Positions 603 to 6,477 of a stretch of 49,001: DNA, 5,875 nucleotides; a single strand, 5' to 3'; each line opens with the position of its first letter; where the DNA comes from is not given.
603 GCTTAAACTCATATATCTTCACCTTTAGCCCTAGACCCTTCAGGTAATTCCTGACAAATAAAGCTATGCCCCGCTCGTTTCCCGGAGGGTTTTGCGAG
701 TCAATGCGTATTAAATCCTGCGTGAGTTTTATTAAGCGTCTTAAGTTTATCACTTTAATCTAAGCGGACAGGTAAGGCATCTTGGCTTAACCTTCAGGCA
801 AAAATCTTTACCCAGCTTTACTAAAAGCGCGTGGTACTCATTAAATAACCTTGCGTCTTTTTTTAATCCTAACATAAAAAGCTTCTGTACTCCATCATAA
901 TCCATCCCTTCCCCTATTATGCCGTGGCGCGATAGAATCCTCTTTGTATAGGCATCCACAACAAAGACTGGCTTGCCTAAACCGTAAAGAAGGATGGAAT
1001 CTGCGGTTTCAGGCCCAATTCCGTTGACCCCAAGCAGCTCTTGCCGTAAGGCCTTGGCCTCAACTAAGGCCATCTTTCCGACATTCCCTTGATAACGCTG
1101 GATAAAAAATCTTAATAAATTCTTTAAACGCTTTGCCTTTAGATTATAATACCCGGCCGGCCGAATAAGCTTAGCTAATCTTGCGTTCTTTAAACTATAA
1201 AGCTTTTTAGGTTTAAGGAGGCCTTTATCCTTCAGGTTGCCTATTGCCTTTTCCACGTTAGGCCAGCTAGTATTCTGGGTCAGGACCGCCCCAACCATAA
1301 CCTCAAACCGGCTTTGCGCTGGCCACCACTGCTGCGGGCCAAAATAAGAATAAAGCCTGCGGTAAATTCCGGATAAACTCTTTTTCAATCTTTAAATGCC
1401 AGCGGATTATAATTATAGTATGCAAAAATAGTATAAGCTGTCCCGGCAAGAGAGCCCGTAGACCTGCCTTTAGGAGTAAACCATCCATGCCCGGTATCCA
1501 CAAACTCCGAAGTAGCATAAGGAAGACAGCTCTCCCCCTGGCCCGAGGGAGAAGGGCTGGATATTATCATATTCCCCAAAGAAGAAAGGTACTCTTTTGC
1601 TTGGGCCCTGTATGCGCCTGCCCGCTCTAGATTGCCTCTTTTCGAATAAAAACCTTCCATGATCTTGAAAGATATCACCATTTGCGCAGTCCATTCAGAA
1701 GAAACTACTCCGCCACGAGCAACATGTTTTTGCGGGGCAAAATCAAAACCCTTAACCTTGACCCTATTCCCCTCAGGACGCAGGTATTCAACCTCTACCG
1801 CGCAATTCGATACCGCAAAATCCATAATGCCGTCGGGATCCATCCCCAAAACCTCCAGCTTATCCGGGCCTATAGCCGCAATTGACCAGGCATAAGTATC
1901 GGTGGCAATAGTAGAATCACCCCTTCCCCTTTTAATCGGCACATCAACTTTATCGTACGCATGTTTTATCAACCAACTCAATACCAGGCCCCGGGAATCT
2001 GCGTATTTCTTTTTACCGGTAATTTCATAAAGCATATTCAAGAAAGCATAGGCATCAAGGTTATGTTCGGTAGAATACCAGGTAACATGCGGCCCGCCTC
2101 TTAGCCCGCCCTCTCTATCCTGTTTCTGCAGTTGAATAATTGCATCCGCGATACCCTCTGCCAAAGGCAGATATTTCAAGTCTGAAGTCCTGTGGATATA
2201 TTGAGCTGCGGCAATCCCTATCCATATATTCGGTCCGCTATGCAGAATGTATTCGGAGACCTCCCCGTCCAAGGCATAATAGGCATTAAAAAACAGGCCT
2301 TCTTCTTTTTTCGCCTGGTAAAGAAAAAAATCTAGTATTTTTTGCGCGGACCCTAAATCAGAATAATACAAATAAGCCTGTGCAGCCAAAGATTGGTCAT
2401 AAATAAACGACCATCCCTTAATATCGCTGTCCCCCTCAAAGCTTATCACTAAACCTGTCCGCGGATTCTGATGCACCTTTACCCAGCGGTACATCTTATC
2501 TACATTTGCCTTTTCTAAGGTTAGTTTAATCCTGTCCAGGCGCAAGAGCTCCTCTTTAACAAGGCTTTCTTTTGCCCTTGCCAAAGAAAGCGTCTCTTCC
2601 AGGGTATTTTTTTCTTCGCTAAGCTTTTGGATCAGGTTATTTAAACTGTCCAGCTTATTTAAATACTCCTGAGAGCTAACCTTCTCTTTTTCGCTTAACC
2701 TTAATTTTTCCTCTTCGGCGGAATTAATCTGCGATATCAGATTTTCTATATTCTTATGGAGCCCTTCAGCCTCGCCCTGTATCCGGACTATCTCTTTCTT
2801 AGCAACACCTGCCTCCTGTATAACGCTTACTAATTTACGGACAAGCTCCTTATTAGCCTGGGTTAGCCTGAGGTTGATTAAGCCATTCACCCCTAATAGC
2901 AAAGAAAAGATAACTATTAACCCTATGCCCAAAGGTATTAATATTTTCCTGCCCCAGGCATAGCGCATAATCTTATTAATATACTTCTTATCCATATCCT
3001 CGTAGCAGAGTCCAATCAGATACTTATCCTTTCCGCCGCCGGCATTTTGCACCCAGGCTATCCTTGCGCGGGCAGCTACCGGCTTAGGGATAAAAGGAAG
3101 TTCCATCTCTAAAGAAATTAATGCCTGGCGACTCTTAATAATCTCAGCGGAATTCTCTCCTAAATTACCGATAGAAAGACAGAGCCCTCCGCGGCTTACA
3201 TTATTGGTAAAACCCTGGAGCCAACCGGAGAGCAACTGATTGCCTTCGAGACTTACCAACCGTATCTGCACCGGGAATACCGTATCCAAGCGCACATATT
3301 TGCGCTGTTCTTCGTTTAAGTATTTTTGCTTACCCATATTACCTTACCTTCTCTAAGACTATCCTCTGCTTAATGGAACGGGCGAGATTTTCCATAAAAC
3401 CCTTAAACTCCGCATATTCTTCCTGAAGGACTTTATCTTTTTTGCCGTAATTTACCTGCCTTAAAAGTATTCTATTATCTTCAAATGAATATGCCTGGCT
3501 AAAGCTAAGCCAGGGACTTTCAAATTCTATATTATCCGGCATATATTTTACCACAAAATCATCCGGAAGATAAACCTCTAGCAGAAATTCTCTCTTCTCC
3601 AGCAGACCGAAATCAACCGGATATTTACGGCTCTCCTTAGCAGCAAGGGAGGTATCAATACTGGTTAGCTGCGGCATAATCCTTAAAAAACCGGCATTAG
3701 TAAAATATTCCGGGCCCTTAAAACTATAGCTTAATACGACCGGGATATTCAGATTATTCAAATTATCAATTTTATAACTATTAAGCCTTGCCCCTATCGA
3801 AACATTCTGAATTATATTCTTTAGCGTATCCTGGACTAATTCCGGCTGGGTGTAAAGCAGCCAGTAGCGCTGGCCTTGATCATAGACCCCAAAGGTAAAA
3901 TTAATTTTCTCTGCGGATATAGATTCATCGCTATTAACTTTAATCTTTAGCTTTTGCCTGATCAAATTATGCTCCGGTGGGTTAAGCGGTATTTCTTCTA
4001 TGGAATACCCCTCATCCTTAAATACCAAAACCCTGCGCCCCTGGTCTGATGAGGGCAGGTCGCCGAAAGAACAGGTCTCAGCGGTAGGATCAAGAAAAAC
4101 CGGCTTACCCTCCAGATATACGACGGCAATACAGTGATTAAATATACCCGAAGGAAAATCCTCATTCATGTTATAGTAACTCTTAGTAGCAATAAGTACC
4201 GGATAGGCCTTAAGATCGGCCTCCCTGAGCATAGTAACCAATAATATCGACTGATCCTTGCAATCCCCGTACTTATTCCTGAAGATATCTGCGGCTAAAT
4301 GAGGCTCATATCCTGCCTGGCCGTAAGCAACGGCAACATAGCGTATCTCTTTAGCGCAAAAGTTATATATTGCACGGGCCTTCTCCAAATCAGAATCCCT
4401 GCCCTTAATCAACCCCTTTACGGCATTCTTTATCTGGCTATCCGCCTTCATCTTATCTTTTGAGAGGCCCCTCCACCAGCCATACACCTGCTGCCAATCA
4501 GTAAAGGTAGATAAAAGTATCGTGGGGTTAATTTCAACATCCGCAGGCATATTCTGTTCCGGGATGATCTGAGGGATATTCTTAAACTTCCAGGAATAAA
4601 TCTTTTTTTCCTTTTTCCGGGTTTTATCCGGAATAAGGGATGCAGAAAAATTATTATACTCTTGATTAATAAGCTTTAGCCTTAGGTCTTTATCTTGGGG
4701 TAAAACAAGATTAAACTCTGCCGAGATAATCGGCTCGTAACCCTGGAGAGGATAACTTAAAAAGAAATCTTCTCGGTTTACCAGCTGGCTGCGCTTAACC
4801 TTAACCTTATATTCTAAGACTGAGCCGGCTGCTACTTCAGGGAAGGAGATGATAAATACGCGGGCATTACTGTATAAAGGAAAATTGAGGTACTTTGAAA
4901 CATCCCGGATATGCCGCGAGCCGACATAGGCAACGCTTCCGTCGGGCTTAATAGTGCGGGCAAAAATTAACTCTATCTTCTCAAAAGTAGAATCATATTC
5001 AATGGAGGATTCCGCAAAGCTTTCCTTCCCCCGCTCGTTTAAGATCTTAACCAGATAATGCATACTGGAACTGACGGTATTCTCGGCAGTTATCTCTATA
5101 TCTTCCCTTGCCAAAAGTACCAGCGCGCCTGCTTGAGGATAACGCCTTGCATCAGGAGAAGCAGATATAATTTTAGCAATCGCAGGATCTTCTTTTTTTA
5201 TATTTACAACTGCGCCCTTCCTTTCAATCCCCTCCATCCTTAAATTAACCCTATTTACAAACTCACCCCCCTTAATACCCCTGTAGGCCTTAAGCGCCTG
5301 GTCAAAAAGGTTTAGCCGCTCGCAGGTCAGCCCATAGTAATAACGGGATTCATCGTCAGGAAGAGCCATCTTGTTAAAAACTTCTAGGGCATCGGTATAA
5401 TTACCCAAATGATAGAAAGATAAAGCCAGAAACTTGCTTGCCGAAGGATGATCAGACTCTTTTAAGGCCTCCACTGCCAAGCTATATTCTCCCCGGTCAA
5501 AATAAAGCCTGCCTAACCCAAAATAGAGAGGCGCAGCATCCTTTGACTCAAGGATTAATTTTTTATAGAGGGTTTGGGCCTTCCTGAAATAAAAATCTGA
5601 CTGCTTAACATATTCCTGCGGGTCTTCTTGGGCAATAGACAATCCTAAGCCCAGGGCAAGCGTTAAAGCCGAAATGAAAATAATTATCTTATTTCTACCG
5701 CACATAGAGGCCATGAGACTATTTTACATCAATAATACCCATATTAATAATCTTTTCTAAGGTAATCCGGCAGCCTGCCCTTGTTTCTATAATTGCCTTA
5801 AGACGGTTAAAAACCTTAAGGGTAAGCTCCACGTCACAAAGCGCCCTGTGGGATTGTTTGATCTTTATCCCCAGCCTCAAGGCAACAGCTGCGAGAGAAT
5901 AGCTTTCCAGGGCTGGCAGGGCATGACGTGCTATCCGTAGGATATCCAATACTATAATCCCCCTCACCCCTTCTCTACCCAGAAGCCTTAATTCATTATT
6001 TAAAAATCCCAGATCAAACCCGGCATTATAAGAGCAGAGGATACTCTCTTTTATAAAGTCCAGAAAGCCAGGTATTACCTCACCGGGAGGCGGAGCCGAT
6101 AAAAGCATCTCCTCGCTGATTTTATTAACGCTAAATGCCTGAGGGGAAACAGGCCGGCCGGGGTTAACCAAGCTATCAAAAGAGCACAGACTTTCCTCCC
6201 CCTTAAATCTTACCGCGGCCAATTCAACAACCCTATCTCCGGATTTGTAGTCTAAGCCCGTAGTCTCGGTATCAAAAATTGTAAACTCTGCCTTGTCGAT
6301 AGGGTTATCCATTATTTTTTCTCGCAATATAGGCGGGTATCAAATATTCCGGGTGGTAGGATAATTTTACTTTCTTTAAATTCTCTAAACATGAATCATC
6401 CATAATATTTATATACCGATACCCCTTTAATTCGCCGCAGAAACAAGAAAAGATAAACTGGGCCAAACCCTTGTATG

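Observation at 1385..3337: c-di-GMP receptor fused through a membrane stalk to a putative periplasmic glycan-active enzyme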

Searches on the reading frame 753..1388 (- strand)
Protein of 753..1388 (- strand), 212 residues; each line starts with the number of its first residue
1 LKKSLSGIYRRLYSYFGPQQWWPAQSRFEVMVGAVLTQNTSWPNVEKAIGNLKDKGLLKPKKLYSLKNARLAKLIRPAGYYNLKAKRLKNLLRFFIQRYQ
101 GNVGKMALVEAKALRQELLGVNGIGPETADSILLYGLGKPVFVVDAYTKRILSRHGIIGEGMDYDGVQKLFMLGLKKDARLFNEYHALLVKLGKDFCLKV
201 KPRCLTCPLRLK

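Call 4: search_protein_families(library=pfam, proteins=[window:753-1388:-], max_evalue=1)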
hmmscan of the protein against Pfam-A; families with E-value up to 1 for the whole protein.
window:753-1388:- (212 aa): 6 families
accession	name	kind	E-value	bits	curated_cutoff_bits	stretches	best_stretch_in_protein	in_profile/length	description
PF00730.31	HhH-GPD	-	6.7e-19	68.7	26.2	1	32-172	1-103/108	HhH-GPD superfamily base excision DNA repair protein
PF00633.29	HHH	-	3.6e-05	23.8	24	1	113-135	8-30/30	Helix-hairpin-helix motif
PF12826.13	HHH_2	-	0.016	15.8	27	1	112-134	31-53/64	Helix-hairpin-helix motif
PF14520.12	HHH_5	-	0.022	15.7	27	1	116-139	2-25/57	Helix-hairpin-helix domain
PF18121.7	TFA2_Winged_2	-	0.15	12.2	26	1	41-56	26-41/60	TFA2 Winged helix domain 2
PF14177.11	YkyB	-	0.84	10.6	28.4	0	52-76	14-38/116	YkyB-like protein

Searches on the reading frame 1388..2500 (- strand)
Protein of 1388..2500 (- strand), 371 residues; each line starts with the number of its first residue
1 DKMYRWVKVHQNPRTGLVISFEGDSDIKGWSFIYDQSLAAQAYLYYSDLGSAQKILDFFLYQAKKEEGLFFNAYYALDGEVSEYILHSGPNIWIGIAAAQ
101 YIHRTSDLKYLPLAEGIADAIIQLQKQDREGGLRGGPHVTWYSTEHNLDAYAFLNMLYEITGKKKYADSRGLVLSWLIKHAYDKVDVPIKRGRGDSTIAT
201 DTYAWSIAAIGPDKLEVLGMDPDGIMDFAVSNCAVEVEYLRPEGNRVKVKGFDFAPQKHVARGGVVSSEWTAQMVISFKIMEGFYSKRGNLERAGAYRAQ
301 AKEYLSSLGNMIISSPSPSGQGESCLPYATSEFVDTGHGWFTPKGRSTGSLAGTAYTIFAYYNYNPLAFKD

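Call 17: search_protein_representatives(protein=window:1388-2500:-)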
Query: 371 residues. Proteins with E-value up to 0.001 (for the whole library): 818; up to 1e-10: 375; up to 1e-30: 109. The best 150 are listed.
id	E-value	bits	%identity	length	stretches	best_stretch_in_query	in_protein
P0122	7.5e-171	584.7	67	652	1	1-371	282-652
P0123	1.9e-146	504.4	58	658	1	1-371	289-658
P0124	6.9e-138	476.2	56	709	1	1-371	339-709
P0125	2.3e-136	471.2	56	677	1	3-369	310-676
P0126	8.5e-133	459.5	55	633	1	3-369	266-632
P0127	2.3e-132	458.1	54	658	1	2-368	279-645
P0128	5.8e-131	453.5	55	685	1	2-369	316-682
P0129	2.4e-130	451.4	53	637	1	2-368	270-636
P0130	2.4e-130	451.4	54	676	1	2-367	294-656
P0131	3.1e-130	451.1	54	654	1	1-370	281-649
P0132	2.4e-128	444.8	54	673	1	2-367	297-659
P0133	8.7e-128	443.0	55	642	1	2-368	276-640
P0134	8.3e-127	439.8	54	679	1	1-368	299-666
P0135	1.4e-126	439.1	51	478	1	1-368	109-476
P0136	2.0e-126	438.5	51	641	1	2-370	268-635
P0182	4.2e-58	213.7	40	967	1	5-318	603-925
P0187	6.9e-53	196.5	38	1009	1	10-360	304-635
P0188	8.5e-50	186.4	35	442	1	2-368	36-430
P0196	7.1e-46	173.5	36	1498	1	3-368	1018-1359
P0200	4.8e-45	170.7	34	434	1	2-368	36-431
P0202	1.4e-44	169.2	39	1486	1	2-367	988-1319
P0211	7.6e-40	153.6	34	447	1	8-368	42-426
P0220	3.4e-33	131.7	35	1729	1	3-367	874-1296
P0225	4.4e-32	128.1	32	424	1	1-369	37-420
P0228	2.8e-31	125.4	36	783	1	2-368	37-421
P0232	2.9e-30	122.1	35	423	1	1-370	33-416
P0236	1.6e-28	116.3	31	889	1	3-367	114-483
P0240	2.0e-27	112.7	35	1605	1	13-367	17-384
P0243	4.6e-27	111.5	32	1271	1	5-367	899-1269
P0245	2.4e-26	109.2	34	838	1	6-367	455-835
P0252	7.9e-26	107.5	34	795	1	2-368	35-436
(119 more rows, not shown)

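Call 18: search_protein_families(library=pfam, proteins=[P0188, P0200, P0211, P0225, P0232, P0182, P0187, P0228, P0236, P0252], max_evalue=0.01)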
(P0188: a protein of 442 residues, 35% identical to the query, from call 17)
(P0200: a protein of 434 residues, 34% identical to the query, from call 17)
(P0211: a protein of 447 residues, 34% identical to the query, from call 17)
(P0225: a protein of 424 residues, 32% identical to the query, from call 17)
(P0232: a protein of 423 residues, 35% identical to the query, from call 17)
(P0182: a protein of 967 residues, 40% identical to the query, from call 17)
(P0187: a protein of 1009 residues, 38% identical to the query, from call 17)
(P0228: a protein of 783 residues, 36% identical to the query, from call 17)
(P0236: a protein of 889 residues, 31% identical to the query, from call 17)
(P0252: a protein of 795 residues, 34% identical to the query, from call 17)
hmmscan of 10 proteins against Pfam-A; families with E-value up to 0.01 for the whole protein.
P0188 (442 aa): 0 families

P0200 (434 aa): 0 families

P0211 (447 aa): 0 families

P0225 (424 aa): 0 families

P0232 (423 aa): 0 families

P0182 (967 aa): 5 families
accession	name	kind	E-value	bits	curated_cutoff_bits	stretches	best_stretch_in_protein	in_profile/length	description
PF07470.19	Glyco_hydro_88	-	4.3e-05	23.1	26.6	1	694-790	35-112/352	Glycosyl Hydrolase Family 88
PF03448.22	MgtE_N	-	6.5e-05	23.8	25.9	0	434-491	15-71/102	MgtE intracellular N domain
PF03663.20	Glyco_hydro_76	-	0.0002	21.4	25.9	1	701-791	167-258/366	Glycosyl hydrolase family 76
PF07221.17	GlcNAc_2-epim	-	0.00033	20.5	23.4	0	607-731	55-184/347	N-acylglucosamine 2-epimerase (GlcNAc 2-epimerase)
PF06662.19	C5-epim_C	-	0.00065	19.7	23.3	0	744-793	21-70/188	D-glucuronyl C5-epimerase C-terminus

P0187 (1009 aa): 1 family
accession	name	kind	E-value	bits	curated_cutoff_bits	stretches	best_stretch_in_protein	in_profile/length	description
PF13376.11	OmdA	-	0.0016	18.8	25.6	0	903-923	6-26/60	Bacteriocin-protection, YdeI or OmpD-Associated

P0228 (783 aa): 0 families

P0236 (889 aa): 1 family
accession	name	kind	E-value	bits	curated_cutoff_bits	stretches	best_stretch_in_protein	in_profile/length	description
PF00082.27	Peptidase_S8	-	4e-59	200.7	21.8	1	537-818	1-288/288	Subtilase family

P0252 (795 aa): 0 families

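Call 78: search_protein_families(library=pfam, proteins=[P0196, P0202, P0243, P0245, P0240, P0220], max_evalue=0.0001)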
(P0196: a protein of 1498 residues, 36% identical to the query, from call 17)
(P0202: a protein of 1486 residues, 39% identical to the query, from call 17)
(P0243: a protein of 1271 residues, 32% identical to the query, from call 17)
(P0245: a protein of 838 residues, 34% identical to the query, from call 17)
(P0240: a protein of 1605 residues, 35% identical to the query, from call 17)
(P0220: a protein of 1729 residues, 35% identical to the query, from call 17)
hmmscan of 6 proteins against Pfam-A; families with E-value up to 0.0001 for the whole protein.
P0196 (1498 aa): 0 families

P0202 (1486 aa): 2 families
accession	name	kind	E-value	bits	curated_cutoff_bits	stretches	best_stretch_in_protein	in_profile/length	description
PF07719.23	TPR_2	-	2.7e-06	27.5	27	0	250-269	14-33/34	Tetratricopeptide repeat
PF02836.23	Glyco_hydro_2_C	-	1.4e-05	24.8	21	0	579-636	117-160/302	Glycosyl hydrolases family 2, TIM barrel domain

P0243 (1271 aa): 0 families

P0245 (838 aa): 1 family
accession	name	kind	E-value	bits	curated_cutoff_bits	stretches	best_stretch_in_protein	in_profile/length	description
PF11178.13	DUF2963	-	2.5e-05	24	22.6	0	168-198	1-32/52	Protein of unknown function (DUF2963)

P0240 (1605 aa): 1 family
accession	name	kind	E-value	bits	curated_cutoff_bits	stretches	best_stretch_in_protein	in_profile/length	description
PF03663.20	Glyco_hydro_76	-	1.8e-08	34.7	25.9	1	97-199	89-199/366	Glycosyl hydrolase family 76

P0220 (1729 aa): 3 families
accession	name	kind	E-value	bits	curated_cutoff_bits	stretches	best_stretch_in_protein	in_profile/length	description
PF21582.3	CBM30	-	5.6e-10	39.9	27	0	565-637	63-138/170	Carbohydrate binding domain 30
PF03425.19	CBM_11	-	7.2e-09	36.4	27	0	717-783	68-136/182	Carbohydrate binding domain (family 11)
PF08547.18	CIA30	-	4e-08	33.9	24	0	561-636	46-121/157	Complex I intermediate-associated protein 30 (CIA30)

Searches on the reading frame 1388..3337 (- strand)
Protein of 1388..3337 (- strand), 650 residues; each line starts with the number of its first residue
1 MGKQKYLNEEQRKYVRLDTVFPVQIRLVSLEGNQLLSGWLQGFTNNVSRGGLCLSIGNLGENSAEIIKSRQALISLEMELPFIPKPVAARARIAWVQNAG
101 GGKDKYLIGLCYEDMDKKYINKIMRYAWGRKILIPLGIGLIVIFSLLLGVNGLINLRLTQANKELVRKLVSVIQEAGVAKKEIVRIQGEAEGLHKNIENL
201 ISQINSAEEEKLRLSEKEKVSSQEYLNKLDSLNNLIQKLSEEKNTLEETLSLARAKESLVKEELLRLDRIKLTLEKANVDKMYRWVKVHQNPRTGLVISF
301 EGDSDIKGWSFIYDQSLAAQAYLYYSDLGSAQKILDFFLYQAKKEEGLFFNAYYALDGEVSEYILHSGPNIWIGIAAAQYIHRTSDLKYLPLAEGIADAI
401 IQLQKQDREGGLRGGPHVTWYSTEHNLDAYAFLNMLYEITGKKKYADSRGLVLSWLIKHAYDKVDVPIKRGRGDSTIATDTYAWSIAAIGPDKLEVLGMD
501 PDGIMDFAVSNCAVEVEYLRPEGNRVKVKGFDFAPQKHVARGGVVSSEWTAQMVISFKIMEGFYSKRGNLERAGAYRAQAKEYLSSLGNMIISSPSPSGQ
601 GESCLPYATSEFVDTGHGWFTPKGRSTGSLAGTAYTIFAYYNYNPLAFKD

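Call 4: search_protein_families(library=pfam, proteins=[window:1388-3337:-], max_evalue=1)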
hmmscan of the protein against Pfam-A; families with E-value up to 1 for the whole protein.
window:1388-3337:- (650 aa): 7 families
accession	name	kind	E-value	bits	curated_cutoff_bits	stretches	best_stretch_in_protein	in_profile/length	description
PF07238.19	PilZ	-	5.2e-07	30.4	22.5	1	10-126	1-99/102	PilZ domain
PF04791.21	LMBR1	-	0.043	13.1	31.9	1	132-273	175-322/510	LMBR1-like membrane protein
PF06746.16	DUF1216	-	0.11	12.9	21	1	173-270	15-108/134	Protein of unknown function (DUF1216)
PF20669.3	Exo70_N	-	0.12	13.1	23.9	1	195-257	3-64/83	Exocyst complex component Exo70 N-terminal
PF25764.1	KIF21A_4th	-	0.17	12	33.1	1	180-262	60-139/183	KIF21A-like domain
PF19580.5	Exo_endo_phos_3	-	0.2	11.1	27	1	196-269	6-79/311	Endonuclease/Exonuclease/phosphatase family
PF16830.10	NBD94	-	0.54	11.2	25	0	181-250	5-71/91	Nucleotide-Binding Domain 94 of RH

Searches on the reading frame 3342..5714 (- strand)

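Call 4: search_protein_families(library=pfam, proteins=[window:3342-5714:-], max_evalue=1)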
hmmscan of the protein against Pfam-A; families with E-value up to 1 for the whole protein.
window:3342-5714:- (791 aa): 15 families
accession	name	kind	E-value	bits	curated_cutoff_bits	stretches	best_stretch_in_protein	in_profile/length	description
PF12969.12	DUF3857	-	2.2e-31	109.7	24.6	1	213-382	4-168/170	Domain of Unknown Function with PDB structure (DUF3857)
PF12895.13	ANAPC3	-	6.6e-11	42.8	27.2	2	42-115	4-81/82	Anaphase-promoting complex, cyclosome, subunit 3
PF01841.26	Transglut_core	-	3.6e-10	40.5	23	1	432-535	4-100/108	Transglutaminase-like superfamily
PF13432.12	TPR_16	-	1.5e-09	38.6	32.7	2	36-86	8-56/65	Tetratricopeptide repeat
PF07719.23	TPR_2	-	1.7e-07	31.3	27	2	62-86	2-26/34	Tetratricopeptide repeat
PF00515.34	TPR_1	-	9.6e-07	28.8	27.8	2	61-86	1-26/34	Tetratricopeptide repeat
PF14559.12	TPR_19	-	3.8e-06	27.6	25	1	44-86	8-50/68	Tetratricopeptide repeat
PF13424.12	TPR_12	-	1.2e-05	25.9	30.1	1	42-87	25-71/77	Tetratricopeptide repeat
PF13428.12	TPR_14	-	0.00011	23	23.5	0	93-122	4-35/44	Tetratricopeptide repeat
PF13414.12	TPR_11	-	0.0066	16.5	26.8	1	68-86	1-19/42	TPR repeat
PF13181.12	TPR_8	-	0.0086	16.6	25.7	1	61-86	1-26/34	Tetratricopeptide repeat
PF13174.12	TPR_6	-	0.062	14.4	26.3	0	96-115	6-25/33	Tetratricopeptide repeat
PF13374.12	TPR_10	-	0.11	13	27.5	0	67-86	8-27/42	Tetratricopeptide repeat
PF09477.16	Type_III_YscG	-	0.13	12.8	32.1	1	73-123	52-102/116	Bacterial type III secretion system chaperone protein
PF13431.12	TPR_17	-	0.18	12.6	24.4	0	49-81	1-33/34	Tetratricopeptide repeat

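Call 5: search_protein_families(library=ncbifam, proteins=[window:3342-5714:-], max_evalue=1)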
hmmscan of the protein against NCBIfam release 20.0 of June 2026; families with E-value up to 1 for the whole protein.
window:3342-5714:- (791 aa): 3 families
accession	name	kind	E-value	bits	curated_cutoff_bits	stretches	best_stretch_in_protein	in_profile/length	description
NF040959.1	MamA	equivalog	0.011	15.2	200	1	53-142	63-160/204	magnetosome protein MamA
TIGR02508.1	type_III_yscG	equivalog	0.08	13.2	97.15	1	73-123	52-102/116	YscG family type III secretion system chaperone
TIGR02552.1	LcrH_SycD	equivalog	0.16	11.7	104.8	1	97-145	25-76/136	SycD/LcrH family type III secretion system chaperone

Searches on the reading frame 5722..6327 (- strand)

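Call 4: search_protein_families(library=pfam, proteins=[window:5722-6327:-], max_evalue=1)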
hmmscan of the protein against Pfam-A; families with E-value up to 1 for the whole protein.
window:5722-6327:- (202 aa): 2 families
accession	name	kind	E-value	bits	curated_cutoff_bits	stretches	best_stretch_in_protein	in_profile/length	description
PF00929.31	RNase_T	-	1.1e-32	114.3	24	1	17-173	2-164/164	Exonuclease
PF13482.12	RNase_H_2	-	1.3e-05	25.7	22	1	17-158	2-119/165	RNase_H superfamily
